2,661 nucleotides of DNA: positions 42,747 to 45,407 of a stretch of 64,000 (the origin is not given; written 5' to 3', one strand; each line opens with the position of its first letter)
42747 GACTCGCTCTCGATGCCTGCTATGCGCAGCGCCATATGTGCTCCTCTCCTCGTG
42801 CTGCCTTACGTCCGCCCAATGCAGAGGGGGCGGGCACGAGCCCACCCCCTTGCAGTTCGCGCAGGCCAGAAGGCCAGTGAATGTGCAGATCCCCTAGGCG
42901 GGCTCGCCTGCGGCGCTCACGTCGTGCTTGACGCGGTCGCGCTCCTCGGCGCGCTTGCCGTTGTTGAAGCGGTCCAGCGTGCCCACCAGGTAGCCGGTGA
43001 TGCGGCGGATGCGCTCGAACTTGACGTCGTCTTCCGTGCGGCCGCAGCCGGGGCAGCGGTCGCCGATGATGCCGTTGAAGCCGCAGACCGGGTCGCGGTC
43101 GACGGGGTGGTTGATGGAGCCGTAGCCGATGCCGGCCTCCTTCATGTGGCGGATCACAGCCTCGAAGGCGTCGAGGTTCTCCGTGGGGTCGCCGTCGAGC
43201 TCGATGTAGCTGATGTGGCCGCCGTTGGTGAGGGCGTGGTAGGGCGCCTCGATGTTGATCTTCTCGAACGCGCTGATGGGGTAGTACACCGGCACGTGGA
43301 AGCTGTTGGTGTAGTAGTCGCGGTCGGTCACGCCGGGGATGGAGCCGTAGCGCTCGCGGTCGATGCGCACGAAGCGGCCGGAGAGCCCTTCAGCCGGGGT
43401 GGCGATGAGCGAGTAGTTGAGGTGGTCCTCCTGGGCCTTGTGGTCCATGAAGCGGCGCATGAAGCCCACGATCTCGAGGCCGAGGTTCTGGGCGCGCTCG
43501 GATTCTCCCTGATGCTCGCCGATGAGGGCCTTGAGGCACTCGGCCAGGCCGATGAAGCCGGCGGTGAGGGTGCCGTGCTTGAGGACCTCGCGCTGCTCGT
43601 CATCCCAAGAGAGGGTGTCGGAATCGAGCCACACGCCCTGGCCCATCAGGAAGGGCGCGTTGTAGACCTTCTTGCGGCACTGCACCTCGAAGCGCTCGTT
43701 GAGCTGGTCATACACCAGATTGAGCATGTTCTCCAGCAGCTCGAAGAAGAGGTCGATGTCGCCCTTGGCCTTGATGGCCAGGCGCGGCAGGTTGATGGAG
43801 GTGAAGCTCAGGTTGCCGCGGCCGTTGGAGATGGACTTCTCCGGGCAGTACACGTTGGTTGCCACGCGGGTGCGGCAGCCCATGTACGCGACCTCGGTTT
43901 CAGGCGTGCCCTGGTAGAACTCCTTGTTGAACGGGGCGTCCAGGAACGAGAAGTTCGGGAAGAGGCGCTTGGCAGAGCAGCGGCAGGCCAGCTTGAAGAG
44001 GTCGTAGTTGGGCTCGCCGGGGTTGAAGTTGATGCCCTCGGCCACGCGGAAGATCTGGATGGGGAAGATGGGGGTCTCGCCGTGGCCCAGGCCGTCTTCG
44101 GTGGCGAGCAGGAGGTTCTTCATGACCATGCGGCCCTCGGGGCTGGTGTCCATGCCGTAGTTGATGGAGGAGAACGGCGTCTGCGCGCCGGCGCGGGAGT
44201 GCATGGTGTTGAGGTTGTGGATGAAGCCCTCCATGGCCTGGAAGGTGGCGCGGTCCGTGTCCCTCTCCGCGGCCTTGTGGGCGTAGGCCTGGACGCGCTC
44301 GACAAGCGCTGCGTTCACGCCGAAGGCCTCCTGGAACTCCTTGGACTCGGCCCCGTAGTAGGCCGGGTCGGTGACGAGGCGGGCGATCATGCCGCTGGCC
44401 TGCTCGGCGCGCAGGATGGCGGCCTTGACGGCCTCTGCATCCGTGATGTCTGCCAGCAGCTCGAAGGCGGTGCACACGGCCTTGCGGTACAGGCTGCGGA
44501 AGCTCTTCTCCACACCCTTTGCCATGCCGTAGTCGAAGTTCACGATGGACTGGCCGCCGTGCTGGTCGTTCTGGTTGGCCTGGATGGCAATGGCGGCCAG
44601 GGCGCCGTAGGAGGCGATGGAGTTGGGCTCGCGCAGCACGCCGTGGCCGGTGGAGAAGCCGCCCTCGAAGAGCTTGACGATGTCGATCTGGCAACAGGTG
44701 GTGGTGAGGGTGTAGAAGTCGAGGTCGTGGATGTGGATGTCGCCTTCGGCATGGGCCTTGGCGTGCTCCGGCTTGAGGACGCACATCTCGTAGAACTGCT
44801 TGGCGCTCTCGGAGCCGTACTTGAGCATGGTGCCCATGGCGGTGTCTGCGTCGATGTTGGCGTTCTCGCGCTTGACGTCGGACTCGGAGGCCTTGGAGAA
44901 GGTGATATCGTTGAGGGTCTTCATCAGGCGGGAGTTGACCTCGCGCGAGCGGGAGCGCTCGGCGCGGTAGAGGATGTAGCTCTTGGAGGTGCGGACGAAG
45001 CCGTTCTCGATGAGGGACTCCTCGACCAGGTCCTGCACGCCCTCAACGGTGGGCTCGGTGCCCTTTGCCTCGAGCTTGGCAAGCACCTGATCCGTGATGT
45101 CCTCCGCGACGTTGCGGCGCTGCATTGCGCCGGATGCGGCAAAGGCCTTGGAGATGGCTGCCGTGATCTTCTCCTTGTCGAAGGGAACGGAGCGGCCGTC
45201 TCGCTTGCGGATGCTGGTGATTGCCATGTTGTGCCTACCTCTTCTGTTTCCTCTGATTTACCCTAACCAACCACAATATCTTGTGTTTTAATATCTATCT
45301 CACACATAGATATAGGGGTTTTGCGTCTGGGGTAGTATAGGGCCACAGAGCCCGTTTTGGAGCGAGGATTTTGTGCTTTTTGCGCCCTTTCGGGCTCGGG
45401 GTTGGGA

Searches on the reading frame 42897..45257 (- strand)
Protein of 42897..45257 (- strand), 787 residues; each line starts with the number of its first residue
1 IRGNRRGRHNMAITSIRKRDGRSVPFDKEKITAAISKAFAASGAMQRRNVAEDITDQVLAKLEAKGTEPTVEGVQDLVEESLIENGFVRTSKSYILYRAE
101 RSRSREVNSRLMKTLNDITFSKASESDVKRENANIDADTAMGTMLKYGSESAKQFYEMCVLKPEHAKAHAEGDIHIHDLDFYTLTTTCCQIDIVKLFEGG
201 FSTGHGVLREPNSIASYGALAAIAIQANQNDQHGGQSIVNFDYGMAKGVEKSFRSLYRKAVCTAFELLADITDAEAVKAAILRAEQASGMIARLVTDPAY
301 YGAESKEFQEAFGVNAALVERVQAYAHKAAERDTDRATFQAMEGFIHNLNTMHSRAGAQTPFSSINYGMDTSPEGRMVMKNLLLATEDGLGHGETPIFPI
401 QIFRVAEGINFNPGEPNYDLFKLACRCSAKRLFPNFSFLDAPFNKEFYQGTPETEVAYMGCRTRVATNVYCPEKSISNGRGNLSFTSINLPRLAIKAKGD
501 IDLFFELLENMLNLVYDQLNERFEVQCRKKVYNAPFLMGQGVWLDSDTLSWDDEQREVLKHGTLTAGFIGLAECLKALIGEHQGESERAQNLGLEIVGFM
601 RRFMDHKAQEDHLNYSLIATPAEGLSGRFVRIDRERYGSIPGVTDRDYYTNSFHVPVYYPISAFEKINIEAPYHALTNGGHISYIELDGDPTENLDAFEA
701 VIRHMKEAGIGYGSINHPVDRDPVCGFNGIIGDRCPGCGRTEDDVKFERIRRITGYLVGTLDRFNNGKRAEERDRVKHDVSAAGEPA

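Call 22: search_protein_families(library=pfam, proteins=[window:42897-45257:-], max_evalue=0.00001)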
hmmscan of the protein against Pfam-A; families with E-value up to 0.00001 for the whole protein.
window:42897-45257:- (787 aa): 2 families
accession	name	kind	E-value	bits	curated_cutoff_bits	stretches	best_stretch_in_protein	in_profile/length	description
PF13597.11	NRDD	-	1.3e-200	668.2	26.2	1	131-778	1-562/562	Anaerobic ribonucleoside-triphosphate reductase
PF03477.21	ATP-cone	-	2.6e-21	76.4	25.8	1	15-102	2-87/88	ATP cone domain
